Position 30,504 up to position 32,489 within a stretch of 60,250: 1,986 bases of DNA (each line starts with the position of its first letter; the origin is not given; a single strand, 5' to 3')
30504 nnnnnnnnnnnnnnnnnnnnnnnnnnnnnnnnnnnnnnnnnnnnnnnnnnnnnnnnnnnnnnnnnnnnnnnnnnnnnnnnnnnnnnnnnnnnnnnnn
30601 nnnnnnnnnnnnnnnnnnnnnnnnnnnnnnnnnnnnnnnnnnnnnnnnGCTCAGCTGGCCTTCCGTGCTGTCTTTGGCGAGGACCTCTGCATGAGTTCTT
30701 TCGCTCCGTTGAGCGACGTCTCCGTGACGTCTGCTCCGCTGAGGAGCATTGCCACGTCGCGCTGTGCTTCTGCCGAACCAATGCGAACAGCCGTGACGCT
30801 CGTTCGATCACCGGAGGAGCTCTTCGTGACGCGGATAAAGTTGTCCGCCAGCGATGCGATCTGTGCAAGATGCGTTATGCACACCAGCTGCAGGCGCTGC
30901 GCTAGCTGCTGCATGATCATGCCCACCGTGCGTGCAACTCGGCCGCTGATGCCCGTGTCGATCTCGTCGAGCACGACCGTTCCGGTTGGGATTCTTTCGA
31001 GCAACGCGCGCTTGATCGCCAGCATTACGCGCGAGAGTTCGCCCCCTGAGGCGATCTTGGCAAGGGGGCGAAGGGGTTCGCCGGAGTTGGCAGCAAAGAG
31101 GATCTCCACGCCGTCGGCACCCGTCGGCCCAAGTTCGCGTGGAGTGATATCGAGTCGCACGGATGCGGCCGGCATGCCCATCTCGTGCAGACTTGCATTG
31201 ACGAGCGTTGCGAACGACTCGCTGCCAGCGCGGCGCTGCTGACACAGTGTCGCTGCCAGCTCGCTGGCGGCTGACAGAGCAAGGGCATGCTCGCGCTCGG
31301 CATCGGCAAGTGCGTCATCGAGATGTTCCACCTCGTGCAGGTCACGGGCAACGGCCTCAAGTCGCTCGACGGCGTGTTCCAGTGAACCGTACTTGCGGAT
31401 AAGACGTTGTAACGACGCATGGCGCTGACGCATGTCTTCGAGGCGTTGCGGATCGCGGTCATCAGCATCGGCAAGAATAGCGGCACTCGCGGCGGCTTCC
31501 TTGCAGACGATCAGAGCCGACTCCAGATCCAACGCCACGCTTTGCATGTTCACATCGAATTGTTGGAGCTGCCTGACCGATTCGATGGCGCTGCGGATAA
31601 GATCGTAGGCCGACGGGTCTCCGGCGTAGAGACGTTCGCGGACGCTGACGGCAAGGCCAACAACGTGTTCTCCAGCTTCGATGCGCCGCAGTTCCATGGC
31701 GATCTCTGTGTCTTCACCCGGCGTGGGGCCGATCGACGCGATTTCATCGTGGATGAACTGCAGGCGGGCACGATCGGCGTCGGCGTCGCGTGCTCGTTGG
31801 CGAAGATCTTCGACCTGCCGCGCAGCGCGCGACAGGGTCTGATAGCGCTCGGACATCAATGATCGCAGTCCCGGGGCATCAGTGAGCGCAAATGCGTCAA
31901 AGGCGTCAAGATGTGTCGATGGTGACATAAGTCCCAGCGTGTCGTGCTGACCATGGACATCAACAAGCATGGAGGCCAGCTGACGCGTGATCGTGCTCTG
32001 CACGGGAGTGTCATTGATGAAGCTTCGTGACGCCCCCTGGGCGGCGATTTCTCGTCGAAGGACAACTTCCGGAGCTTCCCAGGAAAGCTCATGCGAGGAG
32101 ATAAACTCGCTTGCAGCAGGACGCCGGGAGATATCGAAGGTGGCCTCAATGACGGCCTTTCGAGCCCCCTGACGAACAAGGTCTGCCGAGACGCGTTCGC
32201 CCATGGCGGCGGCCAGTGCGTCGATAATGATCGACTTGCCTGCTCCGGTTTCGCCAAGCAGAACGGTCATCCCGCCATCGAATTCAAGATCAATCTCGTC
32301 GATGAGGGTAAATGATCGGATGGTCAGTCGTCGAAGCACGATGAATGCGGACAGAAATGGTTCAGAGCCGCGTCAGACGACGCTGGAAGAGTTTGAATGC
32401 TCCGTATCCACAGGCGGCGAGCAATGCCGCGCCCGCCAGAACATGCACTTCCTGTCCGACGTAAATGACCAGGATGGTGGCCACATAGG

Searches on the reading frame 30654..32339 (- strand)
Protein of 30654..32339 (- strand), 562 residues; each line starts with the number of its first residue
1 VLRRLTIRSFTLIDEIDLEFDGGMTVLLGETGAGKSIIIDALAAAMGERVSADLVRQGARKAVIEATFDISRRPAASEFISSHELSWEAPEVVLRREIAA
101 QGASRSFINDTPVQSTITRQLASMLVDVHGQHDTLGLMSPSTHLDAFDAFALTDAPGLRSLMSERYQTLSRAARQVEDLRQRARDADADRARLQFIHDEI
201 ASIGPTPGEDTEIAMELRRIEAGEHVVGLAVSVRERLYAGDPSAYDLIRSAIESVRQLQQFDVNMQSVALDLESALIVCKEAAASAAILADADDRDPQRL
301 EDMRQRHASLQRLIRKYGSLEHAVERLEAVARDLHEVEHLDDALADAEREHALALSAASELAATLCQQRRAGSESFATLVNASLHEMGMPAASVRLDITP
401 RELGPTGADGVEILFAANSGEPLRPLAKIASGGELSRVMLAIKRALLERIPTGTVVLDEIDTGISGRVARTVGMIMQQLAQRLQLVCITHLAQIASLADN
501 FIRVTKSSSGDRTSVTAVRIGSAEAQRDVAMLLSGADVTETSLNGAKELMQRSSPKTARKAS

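Call 19: search_protein_families(library=pfam, proteins=[window:30654-32339:-], max_evalue=0.00001)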
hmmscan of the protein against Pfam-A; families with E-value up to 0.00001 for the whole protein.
window:30654-32339:- (562 aa): 3 families
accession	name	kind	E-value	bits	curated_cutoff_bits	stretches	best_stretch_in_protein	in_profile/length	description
PF02463.25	SMC_N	-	3.1e-23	82.8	40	1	1-509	1-216/220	RecF/RecN/SMC N terminal domain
PF13476.12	AAA_23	-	1.5e-10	42.5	27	1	5-54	2-51/201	AAA domain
PF13304.12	AAA_21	-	2.1e-06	28.5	27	0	445-491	251-299/304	AAA domain, putative AbiEii toxin, Type IV TA system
